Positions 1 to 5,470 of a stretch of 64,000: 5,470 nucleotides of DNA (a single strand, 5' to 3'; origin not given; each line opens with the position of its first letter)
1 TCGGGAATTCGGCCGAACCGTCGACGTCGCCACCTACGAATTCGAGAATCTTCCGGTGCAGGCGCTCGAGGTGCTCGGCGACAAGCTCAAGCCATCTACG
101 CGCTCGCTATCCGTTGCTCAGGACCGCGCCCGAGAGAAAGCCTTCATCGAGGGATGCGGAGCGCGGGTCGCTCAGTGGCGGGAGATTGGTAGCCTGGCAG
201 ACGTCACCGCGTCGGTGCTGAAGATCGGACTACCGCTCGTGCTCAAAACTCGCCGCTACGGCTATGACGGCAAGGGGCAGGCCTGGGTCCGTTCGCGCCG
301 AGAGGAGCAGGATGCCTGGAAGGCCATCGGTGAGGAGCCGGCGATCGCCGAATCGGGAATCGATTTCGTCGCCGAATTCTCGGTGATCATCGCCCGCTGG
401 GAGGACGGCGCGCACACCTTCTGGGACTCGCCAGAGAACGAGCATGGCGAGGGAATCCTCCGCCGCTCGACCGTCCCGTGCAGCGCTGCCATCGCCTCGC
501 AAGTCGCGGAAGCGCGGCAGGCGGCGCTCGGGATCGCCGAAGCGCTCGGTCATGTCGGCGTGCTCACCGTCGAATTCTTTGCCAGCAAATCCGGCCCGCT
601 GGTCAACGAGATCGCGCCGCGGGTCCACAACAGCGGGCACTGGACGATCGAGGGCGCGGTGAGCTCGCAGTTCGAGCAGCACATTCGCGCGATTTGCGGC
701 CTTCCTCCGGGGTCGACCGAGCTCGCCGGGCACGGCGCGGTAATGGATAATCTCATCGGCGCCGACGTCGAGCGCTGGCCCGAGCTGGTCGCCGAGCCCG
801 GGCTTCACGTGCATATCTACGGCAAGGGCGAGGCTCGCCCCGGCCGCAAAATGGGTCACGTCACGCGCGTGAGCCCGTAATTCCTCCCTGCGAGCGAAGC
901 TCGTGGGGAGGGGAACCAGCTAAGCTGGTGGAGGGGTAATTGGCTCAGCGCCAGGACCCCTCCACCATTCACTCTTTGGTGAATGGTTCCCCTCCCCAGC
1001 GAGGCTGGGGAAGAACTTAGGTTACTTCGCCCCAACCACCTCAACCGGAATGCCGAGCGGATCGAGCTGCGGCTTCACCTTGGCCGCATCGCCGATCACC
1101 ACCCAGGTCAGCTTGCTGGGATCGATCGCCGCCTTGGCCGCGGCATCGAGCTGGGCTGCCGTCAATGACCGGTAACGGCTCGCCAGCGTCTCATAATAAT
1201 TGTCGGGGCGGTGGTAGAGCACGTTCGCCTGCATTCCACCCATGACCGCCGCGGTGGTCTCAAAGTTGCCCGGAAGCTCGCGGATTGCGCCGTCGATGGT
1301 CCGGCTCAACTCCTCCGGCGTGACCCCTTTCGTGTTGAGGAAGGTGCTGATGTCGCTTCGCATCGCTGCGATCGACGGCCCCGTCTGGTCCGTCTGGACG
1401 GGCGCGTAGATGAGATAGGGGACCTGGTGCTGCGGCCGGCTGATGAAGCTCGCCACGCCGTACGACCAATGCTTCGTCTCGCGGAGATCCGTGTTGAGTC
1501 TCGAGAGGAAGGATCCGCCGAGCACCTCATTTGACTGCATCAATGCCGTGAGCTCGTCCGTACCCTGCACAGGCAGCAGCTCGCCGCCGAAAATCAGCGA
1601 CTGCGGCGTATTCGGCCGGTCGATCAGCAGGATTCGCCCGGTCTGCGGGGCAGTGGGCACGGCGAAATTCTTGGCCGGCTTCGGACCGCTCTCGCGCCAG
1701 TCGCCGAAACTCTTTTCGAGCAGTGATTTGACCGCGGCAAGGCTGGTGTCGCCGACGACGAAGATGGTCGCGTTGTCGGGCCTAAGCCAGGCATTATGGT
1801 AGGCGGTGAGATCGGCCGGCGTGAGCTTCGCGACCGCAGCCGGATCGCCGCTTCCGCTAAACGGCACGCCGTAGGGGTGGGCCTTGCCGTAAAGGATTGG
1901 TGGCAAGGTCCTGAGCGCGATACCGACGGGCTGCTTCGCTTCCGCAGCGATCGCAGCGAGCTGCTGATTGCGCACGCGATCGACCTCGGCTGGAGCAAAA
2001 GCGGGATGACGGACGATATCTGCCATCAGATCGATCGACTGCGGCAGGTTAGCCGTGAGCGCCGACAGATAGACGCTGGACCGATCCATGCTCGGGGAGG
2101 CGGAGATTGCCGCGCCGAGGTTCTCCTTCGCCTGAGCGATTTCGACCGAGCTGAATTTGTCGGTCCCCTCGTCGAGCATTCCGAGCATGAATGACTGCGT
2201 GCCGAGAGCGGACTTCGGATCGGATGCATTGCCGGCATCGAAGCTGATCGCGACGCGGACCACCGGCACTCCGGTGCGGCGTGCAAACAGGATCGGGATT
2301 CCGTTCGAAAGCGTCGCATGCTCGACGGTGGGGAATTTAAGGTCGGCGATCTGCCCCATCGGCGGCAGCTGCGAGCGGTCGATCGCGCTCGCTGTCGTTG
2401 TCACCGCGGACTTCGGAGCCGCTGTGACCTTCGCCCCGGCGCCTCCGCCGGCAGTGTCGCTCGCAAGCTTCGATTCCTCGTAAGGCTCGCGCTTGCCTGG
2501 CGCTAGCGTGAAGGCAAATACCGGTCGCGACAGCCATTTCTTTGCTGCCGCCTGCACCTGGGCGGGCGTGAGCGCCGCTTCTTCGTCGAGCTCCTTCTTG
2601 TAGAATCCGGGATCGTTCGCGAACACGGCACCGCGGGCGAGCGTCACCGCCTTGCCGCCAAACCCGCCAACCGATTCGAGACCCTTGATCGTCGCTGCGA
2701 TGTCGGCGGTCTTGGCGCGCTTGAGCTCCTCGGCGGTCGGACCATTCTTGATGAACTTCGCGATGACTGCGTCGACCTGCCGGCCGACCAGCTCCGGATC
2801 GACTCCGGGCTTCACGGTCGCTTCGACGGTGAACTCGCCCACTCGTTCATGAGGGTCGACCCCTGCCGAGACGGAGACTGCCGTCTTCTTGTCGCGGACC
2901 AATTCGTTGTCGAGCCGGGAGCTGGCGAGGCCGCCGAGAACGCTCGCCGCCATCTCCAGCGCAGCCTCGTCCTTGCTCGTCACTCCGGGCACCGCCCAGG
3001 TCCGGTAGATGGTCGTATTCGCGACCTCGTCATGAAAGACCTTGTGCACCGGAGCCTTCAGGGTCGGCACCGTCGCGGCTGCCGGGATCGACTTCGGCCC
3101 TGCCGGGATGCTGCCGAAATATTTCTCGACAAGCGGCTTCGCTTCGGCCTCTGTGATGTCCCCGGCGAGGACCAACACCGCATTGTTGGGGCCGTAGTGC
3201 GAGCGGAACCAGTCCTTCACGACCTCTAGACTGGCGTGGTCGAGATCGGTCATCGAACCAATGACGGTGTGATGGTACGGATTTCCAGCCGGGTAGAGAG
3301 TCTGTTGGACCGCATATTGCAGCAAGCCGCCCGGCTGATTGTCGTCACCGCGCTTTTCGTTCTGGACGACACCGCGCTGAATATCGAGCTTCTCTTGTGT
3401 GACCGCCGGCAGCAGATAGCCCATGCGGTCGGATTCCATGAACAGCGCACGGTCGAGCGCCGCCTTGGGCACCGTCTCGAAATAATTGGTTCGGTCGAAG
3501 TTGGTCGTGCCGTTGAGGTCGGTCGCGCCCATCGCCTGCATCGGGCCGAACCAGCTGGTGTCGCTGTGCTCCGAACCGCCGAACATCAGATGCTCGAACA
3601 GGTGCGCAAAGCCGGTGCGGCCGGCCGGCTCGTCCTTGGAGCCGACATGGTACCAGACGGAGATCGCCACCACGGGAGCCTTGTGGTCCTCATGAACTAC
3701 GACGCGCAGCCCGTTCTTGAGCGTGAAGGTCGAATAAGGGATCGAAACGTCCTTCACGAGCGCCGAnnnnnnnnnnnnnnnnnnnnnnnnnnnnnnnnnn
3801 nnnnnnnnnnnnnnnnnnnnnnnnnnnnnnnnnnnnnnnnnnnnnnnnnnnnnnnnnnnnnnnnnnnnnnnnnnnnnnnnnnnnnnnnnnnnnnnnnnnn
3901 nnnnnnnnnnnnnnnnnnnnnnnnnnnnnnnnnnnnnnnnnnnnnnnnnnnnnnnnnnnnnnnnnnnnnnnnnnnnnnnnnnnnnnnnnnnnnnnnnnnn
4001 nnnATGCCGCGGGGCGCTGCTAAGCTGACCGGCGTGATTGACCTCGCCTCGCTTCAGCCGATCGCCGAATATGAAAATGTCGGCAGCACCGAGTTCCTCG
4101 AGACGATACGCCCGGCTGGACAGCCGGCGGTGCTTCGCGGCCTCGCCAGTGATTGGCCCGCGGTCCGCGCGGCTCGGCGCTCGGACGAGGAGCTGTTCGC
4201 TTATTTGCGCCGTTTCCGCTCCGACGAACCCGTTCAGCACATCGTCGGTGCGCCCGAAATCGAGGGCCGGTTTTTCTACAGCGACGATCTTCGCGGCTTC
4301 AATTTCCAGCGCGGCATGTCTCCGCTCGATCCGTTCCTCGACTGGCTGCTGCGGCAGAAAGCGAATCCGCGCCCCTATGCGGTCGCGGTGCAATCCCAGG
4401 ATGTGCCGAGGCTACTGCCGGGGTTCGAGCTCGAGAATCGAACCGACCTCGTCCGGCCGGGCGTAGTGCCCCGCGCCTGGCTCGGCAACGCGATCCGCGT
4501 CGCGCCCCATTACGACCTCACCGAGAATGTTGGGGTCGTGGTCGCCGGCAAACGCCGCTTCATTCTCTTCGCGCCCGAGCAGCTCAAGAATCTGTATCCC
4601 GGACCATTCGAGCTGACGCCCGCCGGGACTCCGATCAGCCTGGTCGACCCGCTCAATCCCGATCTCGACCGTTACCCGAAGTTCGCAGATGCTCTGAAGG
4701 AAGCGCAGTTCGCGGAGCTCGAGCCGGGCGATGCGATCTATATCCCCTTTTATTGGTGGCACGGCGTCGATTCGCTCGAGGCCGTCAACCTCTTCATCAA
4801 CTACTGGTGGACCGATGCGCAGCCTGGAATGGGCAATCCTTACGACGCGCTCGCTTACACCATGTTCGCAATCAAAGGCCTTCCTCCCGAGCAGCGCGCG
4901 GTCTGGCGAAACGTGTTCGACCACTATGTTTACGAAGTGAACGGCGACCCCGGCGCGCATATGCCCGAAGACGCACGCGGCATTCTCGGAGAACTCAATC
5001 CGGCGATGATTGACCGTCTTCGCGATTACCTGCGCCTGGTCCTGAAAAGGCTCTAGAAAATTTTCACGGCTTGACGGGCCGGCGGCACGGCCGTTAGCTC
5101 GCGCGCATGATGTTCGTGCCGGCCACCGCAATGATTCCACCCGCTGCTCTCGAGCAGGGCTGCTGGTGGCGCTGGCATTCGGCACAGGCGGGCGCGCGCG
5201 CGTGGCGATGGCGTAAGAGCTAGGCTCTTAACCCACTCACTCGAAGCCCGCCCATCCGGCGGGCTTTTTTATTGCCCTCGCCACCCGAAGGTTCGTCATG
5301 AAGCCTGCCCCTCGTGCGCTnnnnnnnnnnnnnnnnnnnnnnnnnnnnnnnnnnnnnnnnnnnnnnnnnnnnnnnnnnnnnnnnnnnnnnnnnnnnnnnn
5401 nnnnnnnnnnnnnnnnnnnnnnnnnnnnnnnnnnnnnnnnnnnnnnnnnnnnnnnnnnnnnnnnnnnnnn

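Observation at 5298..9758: Candidate tryptophan-scavenging system: TBDR plus periplasmic YtcJ-like amidohydrolase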

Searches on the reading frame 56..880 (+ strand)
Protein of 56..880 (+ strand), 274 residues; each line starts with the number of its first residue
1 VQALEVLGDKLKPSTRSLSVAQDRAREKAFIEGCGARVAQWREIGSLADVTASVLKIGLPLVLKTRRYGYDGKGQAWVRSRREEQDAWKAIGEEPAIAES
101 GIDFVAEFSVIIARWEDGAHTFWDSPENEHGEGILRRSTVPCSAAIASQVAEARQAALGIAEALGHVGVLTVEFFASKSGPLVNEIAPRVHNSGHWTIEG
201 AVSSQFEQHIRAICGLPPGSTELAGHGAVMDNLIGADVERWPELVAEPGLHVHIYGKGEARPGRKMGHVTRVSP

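Call 40: search_protein_families(library=pfam, proteins=[window:56-880:+], max_evalue=0.00001)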
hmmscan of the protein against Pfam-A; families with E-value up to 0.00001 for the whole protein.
window:56-880:+ (274 aa): 2 families
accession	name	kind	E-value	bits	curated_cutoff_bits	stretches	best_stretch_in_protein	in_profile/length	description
PF02222.28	ATP-grasp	-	3e-48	164.3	27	1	32-206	4-179/179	ATP-grasp domain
PF17769.7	PurK_C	-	3.9e-16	58.9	22.6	1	228-272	1-46/56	Phosphoribosylaminoimidazole carboxylase C-terminal domain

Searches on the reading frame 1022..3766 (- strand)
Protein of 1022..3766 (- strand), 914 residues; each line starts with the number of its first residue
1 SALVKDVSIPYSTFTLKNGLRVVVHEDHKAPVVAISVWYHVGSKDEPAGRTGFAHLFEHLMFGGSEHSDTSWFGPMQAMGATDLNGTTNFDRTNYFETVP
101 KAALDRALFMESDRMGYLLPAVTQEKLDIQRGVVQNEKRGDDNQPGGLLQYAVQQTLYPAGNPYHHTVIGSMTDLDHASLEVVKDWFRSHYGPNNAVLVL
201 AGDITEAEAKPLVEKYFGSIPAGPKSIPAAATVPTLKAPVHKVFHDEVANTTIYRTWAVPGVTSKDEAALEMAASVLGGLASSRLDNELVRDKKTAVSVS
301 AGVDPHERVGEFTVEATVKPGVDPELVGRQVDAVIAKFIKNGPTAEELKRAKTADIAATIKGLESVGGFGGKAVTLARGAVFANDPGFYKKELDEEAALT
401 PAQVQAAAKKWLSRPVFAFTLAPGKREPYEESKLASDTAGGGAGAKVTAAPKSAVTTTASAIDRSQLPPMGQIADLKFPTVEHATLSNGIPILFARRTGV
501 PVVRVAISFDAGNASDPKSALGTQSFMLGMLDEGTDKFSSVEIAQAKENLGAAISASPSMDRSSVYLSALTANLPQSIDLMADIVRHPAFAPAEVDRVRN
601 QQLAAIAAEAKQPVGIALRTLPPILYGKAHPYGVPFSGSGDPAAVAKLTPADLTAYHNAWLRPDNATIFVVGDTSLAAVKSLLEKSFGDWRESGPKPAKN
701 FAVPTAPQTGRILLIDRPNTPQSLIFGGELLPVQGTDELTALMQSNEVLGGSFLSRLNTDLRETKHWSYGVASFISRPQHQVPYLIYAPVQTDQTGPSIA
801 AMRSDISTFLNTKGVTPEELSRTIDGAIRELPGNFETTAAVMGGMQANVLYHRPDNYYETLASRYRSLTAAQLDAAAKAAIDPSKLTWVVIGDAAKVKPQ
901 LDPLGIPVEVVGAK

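Call 3: search_protein_families(library=pfam, proteins=[window:1022-3766:-], max_evalue=0.01)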
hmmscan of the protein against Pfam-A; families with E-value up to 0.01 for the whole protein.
window:1022-3766:- (914 aa): 2 families
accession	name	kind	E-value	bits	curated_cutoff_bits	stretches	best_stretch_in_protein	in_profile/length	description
PF05193.26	Peptidase_M16_C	-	5.3e-65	219.1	23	2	179-353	3-179/181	Peptidase M16 inactive domain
PF00675.25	Peptidase_M16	-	1.1e-32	113.5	22.3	2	499-620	9-130/149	Insulinase (Peptidase family M16)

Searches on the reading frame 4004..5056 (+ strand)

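Call 3: search_protein_families(library=pfam, proteins=[window:4004-5056:+], max_evalue=0.01)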
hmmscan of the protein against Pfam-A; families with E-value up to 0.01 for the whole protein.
window:4004-5056:+ (350 aa): 2 families
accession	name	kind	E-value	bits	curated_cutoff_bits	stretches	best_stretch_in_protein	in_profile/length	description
PF13621.12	Cupin_8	-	3e-59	201.4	27.4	1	30-271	4-248/252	Cupin-like domain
PF08007.18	JmjC_2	-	0.00071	19.6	22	0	166-259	38-110/127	JmjC domain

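Call 11: search_protein_families(library=ncbifam, proteins=[window:4004-5056:+], max_evalue=0.001)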
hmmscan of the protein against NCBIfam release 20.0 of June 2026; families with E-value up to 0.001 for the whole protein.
window:4004-5056:+ (350 aa): 0 families

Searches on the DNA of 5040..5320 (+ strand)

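Call 78: search_rna_families(source=window, start=5040, end=5320, threshold=evalue, max_evalue=10)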
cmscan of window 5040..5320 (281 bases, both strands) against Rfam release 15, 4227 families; matches with E-value up to 10: 16.
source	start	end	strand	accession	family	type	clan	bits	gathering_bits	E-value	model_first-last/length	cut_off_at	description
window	5158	5272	+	RF00513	Trp_leader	Cis-reg; leader;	-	24.4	41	0.0057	1-100/100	no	Tryptophan operon leader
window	5192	5269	-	RF02424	Bp2_287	Gene; sRNA;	-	20.8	70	0.0082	1-174/174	no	Burkholderia sRNA Bp2_Cand287_SIPHT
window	5199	5273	+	RF01772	rnk_pseudo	Cis-reg; leader;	-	19.1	55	0.49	1-108/108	no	Pseudomonas rnk leader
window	5221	5272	+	RF01859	Phe_leader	Cis-reg; leader;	-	19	55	0.71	1-125/125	no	Phenylalanine leader peptide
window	5214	5270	+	RF00512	Leu_leader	Cis-reg; leader;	-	17.7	50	0.24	1-148/148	no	Leucine operon leader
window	5244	5296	-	RF02236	asX2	Gene; sRNA;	-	17.3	70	0.39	1-87/87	no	Xanthomonas sRNA asX2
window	5243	5305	-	RF00624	P9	Gene;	-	17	43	0.22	1-74/74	no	Pseudomonas sRNA P9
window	5203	5280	+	RF00519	suhB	Gene; sRNA;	CL00108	15.7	41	0.68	1-77/77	no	Makes More Granules Regulator RNA (mmgR)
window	5137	5272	+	RF02837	anti-hemB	Gene; sRNA;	-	15.3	49.5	0.31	1-81/81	no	Burkholderia RNA 7 (anti-hemB)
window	5222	5272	+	RF02278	Betaproteobacteria_toxic_sRNA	Gene; sRNA;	-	15.1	50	1.2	1-64/64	no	Betaproteobacteria toxic small RNA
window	5216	5272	-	RF02628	Hrs1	Gene; sRNA;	-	14.7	56.4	2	1-74/74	no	Hfq-regulated sRNA 1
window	5240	5266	+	RF01356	CRISPR-DR28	Gene; CRISPR;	-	14.7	35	6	1-24/24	no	CRISPR RNA direct repeat element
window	5244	5270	-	RF01356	CRISPR-DR28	Gene; CRISPR;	-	14.6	35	6.6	1-24/24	no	CRISPR RNA direct repeat element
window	5245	5266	-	RF00513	Trp_leader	Cis-reg; leader;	-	13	41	5.9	72-93/100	no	Tryptophan operon leader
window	5234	5266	+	RF00624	P9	Gene;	-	12.9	43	2.5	41-73/74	no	Pseudomonas sRNA P9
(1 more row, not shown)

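Call 80: search_rna_families(source=window, start=5100, end=5300, threshold=evalue, max_evalue=0.05, show_alignments=1)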
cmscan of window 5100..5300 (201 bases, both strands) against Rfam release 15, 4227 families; matches with E-value up to 0.05: 2.
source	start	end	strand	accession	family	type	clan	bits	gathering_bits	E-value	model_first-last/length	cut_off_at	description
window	5158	5272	+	RF00513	Trp_leader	Cis-reg; leader;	-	24.4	41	0.0041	1-100/100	no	Tryptophan operon leader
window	5192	5269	-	RF02424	Bp2_287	Gene; sRNA;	-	20.8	70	0.0059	1-174/174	no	Burkholderia sRNA Bp2_Cand287_SIPHT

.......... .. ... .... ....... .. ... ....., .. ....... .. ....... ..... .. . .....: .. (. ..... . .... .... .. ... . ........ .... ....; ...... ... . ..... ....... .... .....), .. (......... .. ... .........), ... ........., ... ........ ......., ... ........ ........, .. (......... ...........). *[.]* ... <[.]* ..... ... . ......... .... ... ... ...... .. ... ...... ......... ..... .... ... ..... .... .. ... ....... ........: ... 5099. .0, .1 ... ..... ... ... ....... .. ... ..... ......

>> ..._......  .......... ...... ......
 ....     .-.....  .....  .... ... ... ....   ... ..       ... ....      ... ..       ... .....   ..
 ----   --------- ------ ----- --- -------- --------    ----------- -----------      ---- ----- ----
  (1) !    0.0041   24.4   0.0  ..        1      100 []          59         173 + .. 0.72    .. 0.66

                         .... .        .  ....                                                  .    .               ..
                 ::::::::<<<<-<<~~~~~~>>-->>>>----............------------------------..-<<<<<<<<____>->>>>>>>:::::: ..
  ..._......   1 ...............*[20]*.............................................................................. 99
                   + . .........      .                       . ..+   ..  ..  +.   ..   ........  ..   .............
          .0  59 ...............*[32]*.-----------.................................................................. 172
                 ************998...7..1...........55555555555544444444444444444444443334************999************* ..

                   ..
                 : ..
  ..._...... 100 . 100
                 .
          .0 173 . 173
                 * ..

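Call 90: search_dna_similar(query=window:5071-5300:+, collection=plasmids, mode=distant, max_evalue=0.01, max_rows=15)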
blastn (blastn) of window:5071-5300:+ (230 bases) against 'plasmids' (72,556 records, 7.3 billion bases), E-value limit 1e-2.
No match.
